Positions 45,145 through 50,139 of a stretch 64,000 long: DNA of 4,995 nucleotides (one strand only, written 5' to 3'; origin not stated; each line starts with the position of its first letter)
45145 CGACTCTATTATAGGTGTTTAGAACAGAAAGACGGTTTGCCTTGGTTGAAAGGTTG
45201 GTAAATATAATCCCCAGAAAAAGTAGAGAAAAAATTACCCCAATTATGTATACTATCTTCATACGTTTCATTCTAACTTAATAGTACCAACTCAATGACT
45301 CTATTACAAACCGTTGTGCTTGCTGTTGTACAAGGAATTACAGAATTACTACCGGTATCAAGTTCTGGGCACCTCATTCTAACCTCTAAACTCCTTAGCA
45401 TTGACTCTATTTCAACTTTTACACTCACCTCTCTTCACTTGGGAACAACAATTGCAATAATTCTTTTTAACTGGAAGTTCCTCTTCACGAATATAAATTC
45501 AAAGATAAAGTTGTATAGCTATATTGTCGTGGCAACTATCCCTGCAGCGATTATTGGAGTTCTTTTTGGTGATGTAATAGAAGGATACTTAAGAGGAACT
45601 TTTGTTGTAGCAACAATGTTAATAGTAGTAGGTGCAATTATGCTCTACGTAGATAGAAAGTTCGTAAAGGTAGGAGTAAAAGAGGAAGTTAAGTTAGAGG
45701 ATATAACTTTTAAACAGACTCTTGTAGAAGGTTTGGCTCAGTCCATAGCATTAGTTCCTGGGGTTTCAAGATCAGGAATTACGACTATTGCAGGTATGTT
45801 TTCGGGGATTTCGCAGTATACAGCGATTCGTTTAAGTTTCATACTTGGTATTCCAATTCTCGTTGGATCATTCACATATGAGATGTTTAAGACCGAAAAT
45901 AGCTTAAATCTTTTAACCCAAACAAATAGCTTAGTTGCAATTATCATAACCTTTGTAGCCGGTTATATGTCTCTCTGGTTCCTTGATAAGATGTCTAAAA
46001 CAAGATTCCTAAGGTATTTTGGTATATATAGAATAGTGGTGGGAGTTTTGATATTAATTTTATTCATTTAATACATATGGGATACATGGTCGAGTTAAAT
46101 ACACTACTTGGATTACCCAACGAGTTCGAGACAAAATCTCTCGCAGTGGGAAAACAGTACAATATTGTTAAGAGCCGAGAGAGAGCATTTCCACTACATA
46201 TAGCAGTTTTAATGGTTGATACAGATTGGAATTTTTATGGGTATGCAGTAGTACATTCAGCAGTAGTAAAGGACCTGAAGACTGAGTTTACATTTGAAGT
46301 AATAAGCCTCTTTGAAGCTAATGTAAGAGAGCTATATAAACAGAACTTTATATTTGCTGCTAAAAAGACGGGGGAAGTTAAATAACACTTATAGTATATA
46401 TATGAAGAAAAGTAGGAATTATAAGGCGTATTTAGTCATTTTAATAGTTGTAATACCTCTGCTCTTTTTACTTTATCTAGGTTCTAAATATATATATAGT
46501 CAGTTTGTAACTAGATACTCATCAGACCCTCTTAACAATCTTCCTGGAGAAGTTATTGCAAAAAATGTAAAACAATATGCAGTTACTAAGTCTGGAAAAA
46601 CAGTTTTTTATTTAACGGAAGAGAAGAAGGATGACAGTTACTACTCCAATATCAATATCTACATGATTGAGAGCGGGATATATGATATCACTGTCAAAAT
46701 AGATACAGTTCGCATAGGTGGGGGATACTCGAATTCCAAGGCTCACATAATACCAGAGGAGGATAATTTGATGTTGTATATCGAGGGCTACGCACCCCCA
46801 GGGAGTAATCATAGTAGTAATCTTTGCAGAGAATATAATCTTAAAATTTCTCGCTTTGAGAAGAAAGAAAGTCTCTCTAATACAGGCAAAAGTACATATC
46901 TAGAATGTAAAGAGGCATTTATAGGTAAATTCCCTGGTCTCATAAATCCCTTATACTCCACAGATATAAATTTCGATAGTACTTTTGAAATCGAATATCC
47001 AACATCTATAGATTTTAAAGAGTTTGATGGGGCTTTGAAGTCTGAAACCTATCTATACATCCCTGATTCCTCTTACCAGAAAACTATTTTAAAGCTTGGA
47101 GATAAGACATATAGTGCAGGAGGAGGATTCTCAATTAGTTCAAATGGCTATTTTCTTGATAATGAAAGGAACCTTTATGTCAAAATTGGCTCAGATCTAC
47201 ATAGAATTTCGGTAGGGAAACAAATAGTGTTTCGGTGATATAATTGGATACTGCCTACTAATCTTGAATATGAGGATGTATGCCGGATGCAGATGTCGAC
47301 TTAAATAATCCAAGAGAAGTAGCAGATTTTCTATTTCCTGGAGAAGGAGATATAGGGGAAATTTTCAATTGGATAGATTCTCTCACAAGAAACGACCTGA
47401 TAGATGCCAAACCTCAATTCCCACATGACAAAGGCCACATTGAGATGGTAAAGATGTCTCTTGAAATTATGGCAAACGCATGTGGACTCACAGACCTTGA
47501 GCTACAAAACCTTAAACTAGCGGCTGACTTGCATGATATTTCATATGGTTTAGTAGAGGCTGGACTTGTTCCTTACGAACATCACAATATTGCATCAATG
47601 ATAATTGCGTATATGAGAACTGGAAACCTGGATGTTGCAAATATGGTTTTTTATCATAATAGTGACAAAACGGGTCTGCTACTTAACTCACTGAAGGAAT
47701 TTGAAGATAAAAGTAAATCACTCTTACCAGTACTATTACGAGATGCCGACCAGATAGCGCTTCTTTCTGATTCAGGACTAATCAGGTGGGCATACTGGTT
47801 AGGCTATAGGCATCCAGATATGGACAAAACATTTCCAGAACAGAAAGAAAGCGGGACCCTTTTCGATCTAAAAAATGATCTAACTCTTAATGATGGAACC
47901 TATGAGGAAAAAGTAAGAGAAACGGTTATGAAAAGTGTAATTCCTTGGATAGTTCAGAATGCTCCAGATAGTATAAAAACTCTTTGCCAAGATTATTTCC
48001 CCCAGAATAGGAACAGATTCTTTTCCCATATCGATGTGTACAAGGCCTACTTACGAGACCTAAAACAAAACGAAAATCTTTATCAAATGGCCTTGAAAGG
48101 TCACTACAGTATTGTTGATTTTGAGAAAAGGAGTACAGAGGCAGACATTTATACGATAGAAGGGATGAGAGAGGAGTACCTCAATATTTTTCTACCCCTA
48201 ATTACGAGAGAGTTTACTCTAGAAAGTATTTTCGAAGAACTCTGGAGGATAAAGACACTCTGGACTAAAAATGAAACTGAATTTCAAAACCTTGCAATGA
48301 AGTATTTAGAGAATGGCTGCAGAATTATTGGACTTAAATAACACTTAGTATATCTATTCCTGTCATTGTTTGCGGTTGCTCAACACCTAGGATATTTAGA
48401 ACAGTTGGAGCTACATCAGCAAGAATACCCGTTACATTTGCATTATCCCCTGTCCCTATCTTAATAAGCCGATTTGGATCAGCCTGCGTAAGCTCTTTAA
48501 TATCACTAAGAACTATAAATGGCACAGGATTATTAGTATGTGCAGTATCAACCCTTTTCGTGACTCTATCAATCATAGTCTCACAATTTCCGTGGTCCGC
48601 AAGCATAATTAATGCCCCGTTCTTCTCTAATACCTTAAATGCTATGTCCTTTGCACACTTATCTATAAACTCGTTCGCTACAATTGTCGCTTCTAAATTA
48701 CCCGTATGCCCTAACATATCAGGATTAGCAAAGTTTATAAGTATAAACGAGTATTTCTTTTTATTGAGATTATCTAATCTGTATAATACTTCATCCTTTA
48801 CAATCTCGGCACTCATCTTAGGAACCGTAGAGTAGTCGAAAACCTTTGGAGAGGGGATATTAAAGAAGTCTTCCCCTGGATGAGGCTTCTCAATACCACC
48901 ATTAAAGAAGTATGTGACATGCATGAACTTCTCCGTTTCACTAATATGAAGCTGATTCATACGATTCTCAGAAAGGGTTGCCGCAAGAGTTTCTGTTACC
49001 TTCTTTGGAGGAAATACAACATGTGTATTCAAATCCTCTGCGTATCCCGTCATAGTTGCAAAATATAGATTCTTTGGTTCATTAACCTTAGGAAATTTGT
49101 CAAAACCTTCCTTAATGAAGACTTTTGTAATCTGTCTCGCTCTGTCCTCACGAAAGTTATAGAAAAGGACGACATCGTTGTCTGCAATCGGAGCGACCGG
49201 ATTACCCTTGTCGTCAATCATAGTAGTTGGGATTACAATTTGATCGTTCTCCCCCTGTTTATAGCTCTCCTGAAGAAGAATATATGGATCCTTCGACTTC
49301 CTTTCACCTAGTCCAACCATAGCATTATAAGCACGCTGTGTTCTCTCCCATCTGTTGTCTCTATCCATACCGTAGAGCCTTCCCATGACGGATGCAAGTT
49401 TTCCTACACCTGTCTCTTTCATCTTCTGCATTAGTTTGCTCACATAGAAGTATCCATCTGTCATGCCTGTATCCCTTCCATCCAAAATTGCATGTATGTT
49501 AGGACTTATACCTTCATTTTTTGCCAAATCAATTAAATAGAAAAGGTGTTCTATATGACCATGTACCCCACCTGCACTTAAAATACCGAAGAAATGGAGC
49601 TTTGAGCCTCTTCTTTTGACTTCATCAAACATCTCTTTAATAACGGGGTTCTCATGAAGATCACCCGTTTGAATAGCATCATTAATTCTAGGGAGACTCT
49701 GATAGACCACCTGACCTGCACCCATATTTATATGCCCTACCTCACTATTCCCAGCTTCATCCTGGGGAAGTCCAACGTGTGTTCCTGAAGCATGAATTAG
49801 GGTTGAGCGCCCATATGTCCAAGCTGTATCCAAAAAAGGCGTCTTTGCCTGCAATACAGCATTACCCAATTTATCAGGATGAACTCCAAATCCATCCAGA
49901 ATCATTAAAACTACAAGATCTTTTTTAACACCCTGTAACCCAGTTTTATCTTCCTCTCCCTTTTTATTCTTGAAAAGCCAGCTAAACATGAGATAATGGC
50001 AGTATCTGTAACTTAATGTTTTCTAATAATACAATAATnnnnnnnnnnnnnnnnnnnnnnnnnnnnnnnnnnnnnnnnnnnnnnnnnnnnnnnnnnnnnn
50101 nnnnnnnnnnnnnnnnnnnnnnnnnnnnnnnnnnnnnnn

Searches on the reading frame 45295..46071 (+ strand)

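Call 17: search_protein_families(library=pfam, proteins=[window:45295-46071:+], max_evalue=0.0001)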
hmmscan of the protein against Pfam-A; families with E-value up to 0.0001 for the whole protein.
window:45295-46071:+ (258 aa): 1 family
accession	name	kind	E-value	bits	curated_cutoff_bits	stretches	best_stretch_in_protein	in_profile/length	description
PF02673.24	BacA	-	3.6e-63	214.1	33.4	1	7-252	2-257/257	Bacitracin resistance protein BacA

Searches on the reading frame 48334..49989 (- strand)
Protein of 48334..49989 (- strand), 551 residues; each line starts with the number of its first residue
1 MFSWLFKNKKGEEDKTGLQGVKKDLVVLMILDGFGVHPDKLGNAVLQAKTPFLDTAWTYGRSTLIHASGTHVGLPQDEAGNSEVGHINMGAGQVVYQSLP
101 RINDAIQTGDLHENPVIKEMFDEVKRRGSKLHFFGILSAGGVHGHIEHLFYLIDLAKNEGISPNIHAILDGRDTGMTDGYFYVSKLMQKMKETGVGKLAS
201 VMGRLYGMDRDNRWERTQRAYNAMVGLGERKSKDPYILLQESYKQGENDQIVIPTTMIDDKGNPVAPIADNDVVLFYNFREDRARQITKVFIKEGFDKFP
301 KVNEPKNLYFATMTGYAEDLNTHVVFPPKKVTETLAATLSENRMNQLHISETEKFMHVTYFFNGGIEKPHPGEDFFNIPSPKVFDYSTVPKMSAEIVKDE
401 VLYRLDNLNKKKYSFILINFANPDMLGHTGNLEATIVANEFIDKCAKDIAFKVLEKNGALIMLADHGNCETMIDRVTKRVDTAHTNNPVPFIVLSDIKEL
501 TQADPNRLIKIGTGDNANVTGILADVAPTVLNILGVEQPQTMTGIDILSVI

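Call 17: search_protein_families(library=pfam, proteins=[window:48334-49989:-], max_evalue=0.0001)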
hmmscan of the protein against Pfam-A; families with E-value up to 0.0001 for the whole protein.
window:48334-49989:- (551 aa): 2 families
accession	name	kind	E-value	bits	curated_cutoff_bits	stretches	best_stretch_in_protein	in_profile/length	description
PF06415.18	iPGM_N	-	6.6e-74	248.5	27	1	102-317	1-216/217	BPG-independent PGAM N-terminus (iPGM_N)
PF01676.23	Metalloenzyme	-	2.1e-66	224.4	24.3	1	26-537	3-251/252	Metalloenzyme superfamily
